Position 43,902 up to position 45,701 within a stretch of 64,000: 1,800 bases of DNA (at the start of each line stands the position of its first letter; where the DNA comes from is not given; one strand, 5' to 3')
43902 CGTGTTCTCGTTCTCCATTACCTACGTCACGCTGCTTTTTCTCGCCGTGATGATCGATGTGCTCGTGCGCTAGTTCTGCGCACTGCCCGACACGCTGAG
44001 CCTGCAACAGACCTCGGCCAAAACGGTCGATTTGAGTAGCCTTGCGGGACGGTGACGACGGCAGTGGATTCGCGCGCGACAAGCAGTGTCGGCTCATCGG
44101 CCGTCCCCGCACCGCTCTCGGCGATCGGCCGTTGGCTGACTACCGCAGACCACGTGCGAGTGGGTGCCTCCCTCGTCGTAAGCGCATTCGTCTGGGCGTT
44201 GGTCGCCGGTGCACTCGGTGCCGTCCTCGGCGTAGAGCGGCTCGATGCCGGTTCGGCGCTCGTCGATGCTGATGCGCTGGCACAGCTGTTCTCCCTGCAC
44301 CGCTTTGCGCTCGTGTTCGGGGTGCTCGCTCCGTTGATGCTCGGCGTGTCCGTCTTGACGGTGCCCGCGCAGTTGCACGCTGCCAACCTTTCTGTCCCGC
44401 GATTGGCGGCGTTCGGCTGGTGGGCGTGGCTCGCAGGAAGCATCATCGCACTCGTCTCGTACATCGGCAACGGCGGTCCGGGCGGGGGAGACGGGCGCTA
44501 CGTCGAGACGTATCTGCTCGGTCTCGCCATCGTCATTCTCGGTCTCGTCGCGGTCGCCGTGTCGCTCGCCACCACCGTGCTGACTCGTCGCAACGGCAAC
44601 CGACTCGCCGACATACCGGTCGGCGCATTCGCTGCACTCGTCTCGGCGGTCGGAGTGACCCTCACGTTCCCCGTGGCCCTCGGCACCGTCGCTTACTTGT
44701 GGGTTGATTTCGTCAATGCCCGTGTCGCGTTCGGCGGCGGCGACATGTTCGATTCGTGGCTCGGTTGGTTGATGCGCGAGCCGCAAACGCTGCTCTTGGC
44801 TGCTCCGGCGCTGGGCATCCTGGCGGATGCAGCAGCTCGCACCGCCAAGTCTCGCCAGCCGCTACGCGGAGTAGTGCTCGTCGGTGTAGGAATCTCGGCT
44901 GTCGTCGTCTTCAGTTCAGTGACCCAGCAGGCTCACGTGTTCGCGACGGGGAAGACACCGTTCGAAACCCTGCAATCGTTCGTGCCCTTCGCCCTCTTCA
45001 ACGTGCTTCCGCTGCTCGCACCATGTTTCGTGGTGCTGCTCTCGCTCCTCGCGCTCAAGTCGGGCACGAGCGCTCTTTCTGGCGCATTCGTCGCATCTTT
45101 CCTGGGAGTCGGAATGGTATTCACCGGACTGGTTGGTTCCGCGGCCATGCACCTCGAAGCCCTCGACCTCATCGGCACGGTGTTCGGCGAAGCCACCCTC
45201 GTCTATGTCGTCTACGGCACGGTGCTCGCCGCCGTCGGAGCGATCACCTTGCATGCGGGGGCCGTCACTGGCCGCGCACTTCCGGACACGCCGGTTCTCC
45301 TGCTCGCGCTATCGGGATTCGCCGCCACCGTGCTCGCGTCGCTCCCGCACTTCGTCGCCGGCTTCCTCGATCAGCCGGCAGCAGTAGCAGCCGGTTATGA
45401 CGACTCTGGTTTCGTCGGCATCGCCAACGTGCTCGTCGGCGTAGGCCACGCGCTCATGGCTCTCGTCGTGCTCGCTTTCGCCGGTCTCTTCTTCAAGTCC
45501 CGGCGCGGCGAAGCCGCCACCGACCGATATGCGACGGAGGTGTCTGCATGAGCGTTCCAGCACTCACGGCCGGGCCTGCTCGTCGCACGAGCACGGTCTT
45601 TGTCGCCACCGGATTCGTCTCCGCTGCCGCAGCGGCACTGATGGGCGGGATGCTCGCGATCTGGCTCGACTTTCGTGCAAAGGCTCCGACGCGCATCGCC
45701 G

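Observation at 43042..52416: Ligand-less shadow copy of a heme-copper oxidase (I-like, III-like, cupredoxin-like tail) wedged between ctaB and a complete caa3 operon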

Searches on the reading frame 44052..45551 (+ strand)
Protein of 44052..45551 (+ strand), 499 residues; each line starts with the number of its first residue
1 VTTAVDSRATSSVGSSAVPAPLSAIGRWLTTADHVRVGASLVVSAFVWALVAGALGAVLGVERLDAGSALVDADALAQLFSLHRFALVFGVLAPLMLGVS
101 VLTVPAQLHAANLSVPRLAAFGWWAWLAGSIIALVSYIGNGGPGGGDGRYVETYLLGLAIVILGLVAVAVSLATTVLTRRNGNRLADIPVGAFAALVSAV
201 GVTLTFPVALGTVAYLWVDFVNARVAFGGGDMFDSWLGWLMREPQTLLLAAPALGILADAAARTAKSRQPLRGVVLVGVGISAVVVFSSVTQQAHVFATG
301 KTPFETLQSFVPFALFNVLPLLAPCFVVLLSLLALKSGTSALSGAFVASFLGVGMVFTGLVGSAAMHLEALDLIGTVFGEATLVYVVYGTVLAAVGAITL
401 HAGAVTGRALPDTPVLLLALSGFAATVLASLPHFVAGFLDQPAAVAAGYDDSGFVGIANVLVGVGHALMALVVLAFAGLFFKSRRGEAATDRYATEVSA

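Call 3: search_protein_families(library=pfam, max_evalue=1, proteins=[window:44052-45551:+])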
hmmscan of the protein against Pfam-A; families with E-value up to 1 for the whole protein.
window:44052-45551:+ (499 aa): 2 families
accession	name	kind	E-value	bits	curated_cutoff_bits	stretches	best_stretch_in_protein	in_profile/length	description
PF00115.25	COX1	-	3.5e-28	99.1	34.8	1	37-450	2-414/436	Cytochrome C and Quinol oxidase polypeptide I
PF24352.1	DUF7512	-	0.0054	16.7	27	1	364-397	7-40/46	Family of unknown function (DUF7512)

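Call 4: search_protein_families(library=ncbifam, max_evalue=1, proteins=[window:44052-45551:+])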
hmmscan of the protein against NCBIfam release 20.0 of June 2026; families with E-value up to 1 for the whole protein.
window:44052-45551:+ (499 aa): 5 families
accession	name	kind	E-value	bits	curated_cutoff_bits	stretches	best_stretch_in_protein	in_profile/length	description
TIGR02891.1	CtaD_CoxA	equivalog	1.4e-32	113.1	670.75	1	28-488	1-474/504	cytochrome c oxidase subunit I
NF050116.1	cyt_aa3_Actin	exception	2.3e-27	96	880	1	27-486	1-473/522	aa3-type cytochrome oxidase subunit I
TIGR02882.1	QoxB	equivalog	2.6e-20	72.4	1015.5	1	27-482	43-513/643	cytochrome aa3 quinol oxidase subunit I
TIGR02843.1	CyoB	equivalog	4.9e-14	51.7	1020.35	1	27-310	46-346/646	cytochrome o ubiquinol oxidase subunit I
NF011592.0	PRK15017.1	equivalog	3.1e-08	32.8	1271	1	27-483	47-519/663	cytochrome o ubiquinol oxidase subunit I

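Call 8: find_homologous_proteins(query=window:44052-45551:+, max_evalue=0.00001)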
Query window:44052-45551:+ (499 aa): 202 proteins with E <= 0.00001 among 8000 candidates; the best 120 are listed.
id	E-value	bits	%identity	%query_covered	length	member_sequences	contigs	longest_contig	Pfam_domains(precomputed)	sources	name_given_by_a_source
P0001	8.6e-285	963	94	100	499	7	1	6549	PF00115.26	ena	-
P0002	8.3e-255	864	82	100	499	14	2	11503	PF00115.26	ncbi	ncbi:MAG: cbb3-type cytochrome c oxidase subunit I [Ilumatobacteraceae bacterium]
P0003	6.0e-254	861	82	99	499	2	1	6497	PF00115.26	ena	-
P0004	1.4e-253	860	82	99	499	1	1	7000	PF00115.26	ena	-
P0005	2.1e-252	856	81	99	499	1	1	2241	PF00115.26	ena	-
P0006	5.2e-252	855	81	99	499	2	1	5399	PF00115.26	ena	-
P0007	2.9e-251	852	81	100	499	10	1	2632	PF00115.26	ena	-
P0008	4.8e-251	852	81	99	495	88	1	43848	PF00115.26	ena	-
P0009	1.9e-249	846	81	99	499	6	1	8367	PF00115.26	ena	-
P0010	8.2e-240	815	77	100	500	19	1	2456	PF00115.26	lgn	-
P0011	4.8e-239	812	77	100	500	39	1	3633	PF00115.26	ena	-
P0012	6.2e-239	812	78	100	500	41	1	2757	PF00115.26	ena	-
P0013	7.8e-237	805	77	99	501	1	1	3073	PF00115.26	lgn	-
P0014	9.1e-237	805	77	100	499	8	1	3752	PF00115.26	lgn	-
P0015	1.0e-236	804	75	100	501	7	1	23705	PF00115.26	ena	-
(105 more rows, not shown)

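Call 12: find_related_loci(query=A2, collection=genome_contigs, flank=8000)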
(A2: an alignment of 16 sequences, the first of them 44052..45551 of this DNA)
Query A2 (499 aa) in genome_contigs; peptide patterns used: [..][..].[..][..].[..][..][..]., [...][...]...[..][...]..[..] (x = any residue, [..] = any of these).
571 stretches matched a pattern; 281 encode a relative of the query (tblastn E <= 1e-3); the best 80 are kept; 80 distinct loci.
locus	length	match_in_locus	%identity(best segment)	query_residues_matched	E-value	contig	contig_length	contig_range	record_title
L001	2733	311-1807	81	1-499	0e+0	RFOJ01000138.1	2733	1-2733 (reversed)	MAG: Acidimicrobiia bacterium isolate WB4_3_0884 contig_100_137, whole genome shotgun sequence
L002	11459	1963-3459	82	1-499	0e+0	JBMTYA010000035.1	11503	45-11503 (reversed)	MAG: Ilumatobacteraceae bacterium isolate LKB_V7_S19_100percent_par_LKB_V7_S19_metabat.48 NODE_4473_length_11503_cov_10.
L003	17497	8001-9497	78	1-499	0e+0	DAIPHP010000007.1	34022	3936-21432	MAG TPA_asm: Ilumatobacteraceae bacterium isolate CTOTU1222 NODE_544_length_34022_cov_31.882298, whole genome shotgun se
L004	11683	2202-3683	72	1-494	0e+0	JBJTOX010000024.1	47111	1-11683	MAG: Actinomycetota bacterium isolate samp_4449_semibin_216 samp_4449_227567, whole genome shotgun sequence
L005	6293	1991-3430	73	17-496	0e+0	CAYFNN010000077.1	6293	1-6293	MAG TPA_asm: uncultured Bifidobacterium sp. isolate ERP107066_co1_129 genome assembly, contig: NODE_16120_length_6293_co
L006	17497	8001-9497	74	1-499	0e+0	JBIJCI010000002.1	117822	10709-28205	MAG: Ilumatobacteraceae bacterium isolate ME2006-08-18D11_3300042945_group2_bin244 Rohwer_bin42_scaffold_57_c1, whole ge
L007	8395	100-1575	68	9-499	0e+0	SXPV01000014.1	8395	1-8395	MAG: Actinomycetota bacterium isolate F1-140-MAGs011 F1-140__c26945, whole genome shotgun sequence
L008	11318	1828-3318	70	7-499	0e+0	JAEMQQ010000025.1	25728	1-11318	MAG: Ilumatobacteraceae bacterium isolate SupBloom_Metag_005 NODE_1018_length_25728_cov_14.506836, whole genome shotgun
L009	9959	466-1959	69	3-498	0e+0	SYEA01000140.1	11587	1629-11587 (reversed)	MAG: Actinomycetota bacterium isolate F1-60-MAGs027 F1-60__c632936, whole genome shotgun sequence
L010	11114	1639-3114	69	10-498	0e+0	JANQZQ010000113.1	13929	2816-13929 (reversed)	MAG: Ilumatobacteraceae bacterium isolate MAG_169 P22051_108_S30_metaspades_8610_13929_cov_9, whole genome shotgun seque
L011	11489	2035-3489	70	15-499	0e+0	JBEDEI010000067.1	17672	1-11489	MAG: Actinomycetota bacterium isolate NASQAN2014_185_B_bin.89 scaffold_821011, whole genome shotgun sequence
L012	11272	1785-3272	68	1-496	0e+0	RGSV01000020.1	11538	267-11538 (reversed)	MAG: Acidimicrobiia bacterium isolate WB9_1xI_012 contig_100_19, whole genome shotgun sequence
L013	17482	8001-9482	70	7-499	0e+0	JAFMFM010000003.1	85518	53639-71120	MAG: Actinomycetota bacterium isolate CPBay_Sum15L08_26 NODE_37_length_85518_cov_23.830757, whole genome shotgun sequenc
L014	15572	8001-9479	69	7-498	0e+0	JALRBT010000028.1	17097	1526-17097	MAG: Ilumatobacteraceae bacterium isolate HM.50 NODE_28_length_17097_cov_6.461340, whole genome shotgun sequence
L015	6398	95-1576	70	1-496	0e+0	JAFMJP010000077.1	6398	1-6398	MAG: Actinomycetota bacterium isolate DEBay_Sum019D_L_G_35 NODE_15186_length_6398_cov_12.901151, whole genome shotgun se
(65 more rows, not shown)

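Call 36: search_solved_structures(query=A2, max_evalue=0.00001)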
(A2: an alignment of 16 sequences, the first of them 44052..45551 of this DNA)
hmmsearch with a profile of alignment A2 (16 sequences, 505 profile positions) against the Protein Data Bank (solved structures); distinct sequences matched with E-value up to 0.00001: 41.
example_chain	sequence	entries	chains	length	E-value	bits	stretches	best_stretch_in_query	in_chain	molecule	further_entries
6koc_A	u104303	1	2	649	1.9e-45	158.6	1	28-498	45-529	AA3-600 quinol oxidase subunit I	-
6kob_A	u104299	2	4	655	2e-45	158.5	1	28-498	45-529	AA3-600 quinol oxidase subunit I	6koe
6hwh_V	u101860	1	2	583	1.6e-44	155.5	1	27-498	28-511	Cytochrome c oxidase subunit 1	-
7q21_D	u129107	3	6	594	9.7e-42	146.3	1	1-498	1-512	Cytochrome c oxidase subunit 1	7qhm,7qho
9wcx_I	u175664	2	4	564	1.9e-41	145.4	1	27-498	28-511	Cytochrome c oxidase subunit 1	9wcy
6adq_F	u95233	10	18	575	2.3e-41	145.1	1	27-498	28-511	Cytochrome c oxidase subunit 1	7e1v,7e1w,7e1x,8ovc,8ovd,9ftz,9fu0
8hcr_F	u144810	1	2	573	3.1e-41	144.7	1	27-498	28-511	Probable cytochrome c oxidase subunit 1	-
7rh6_R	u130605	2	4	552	3.9e-41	144.4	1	27-498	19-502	Cytochrome c oxidase subunit 1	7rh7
7rh5_R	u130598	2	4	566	4.3e-41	144.2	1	27-498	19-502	Cytochrome c oxidase subunit 1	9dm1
5z62_A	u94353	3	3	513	1.3e-35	126.2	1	29-492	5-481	Cytochrome c oxidase subunit 1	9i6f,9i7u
7o37_a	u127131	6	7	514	3.4e-35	124.8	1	27-500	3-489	Cytochrome c oxidase subunit 1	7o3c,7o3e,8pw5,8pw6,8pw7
5j4z_BN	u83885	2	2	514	3.5e-35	124.7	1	27-493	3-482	Cytochrome c oxidase subunit 1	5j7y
1m57_A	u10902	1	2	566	1.1e-34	123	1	81-501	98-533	CYTOCHROME C OXIDASE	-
7jro_a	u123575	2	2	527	1.5e-34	122.7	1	28-493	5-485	COX1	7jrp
8ugh_4A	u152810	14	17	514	1.7e-34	122.5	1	27-495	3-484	Cytochrome c oxidase subunit 1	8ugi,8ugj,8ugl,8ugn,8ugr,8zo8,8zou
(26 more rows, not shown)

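Call 46: find_encoding_contigs(protein=P0001, flank=6000, max_places=3)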
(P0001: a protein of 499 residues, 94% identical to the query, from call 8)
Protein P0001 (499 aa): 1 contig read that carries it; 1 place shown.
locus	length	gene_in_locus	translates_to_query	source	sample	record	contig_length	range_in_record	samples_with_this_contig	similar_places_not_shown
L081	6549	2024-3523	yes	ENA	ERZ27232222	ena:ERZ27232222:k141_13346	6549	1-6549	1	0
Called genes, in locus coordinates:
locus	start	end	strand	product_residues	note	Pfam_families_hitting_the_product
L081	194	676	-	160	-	PF09438:DUF2017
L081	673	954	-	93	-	PF02617:ClpS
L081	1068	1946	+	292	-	PF01040:UbiA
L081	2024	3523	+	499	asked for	PF00115:COX1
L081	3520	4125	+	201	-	-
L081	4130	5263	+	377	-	-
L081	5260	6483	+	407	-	PF02790:COX2_TM, PF00116:COX2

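Call 72: search_solved_structures(query=A2, max_evalue=1e-43, show_alignments=1)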
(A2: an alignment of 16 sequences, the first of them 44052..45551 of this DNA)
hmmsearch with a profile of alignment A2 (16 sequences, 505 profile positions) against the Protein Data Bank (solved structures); distinct sequences matched with E-value up to 1e-43: 3.
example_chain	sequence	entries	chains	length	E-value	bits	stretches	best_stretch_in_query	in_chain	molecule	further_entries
6koc_A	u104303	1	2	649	1.9e-45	158.6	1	28-498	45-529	AA3-600 quinol oxidase subunit I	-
6kob_A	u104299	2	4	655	2e-45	158.5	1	28-498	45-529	AA3-600 quinol oxidase subunit I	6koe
6hwh_V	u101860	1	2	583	1.6e-44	155.5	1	27-498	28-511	Cytochrome c oxidase subunit 1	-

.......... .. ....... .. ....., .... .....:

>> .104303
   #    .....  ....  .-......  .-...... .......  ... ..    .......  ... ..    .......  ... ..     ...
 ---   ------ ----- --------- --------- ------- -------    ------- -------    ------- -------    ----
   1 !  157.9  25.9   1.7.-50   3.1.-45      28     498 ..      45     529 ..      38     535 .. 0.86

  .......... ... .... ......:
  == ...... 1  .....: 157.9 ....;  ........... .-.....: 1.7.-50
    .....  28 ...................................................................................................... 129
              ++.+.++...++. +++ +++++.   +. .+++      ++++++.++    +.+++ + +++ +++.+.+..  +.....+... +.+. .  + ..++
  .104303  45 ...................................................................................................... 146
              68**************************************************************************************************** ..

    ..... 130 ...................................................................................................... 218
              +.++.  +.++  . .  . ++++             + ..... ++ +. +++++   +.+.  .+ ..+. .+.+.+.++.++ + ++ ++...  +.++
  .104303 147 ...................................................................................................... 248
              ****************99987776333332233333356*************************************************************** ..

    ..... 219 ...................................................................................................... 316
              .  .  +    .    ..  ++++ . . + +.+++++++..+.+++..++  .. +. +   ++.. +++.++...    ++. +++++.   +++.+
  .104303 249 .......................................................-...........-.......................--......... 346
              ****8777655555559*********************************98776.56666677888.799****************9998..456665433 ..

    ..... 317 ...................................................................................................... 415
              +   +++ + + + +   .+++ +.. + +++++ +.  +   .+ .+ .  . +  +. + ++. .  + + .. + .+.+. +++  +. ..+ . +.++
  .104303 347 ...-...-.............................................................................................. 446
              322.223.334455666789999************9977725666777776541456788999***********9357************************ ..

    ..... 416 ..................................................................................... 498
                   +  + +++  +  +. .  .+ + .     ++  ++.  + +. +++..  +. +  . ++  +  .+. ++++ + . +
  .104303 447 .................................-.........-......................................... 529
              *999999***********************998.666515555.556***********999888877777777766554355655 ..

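Call 81: predict_structure(alignment_id=A2)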
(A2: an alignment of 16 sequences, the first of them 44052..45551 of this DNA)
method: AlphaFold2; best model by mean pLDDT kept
length: 499 residues; sequences in the alignment: 16
mean_pLDDT: 82.2   pTM: 0.87
mean pLDDT of the five models: 82.2, 81.9, 79.8, 78.3, 76.6
residues with pLDDT >= 90: 200; 70-90: 204; 50-70: 69; < 50: 26
segments of 3 or more residues with pLDDT < 50: 1-18, 496-499
pLDDT, mean of each block of 10 residues (from residue 1): 31 43 67 85 96 90 63 70 93 96 88 89 96 89 73 91 96 92 82 93 89 85 59 73 81 93 79 83 76 77 91 87 91 78 89 96 89 85 95 95 79 94 96 85 61 70 94 95 73 48
secondary structure, 60 per line:
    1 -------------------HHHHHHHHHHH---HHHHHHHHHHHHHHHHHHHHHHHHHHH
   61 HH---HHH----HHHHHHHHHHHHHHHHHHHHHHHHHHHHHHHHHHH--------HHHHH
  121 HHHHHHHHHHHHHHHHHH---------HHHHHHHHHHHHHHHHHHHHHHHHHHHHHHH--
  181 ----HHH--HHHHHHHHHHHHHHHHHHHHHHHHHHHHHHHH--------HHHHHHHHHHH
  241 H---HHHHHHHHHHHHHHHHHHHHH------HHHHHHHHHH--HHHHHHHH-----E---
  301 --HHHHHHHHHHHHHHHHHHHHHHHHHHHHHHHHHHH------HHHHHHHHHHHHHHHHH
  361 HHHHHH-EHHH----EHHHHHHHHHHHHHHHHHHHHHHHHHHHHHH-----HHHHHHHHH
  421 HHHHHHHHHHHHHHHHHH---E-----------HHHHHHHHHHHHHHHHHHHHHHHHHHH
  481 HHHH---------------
elements in order: H20-30 H34-62 H73-107 H116-138 H148-178 H190-221 H230-241 H245-265 H272-281 H284-291 H303-337 H344-366 H377-406 H412-438 H454-484
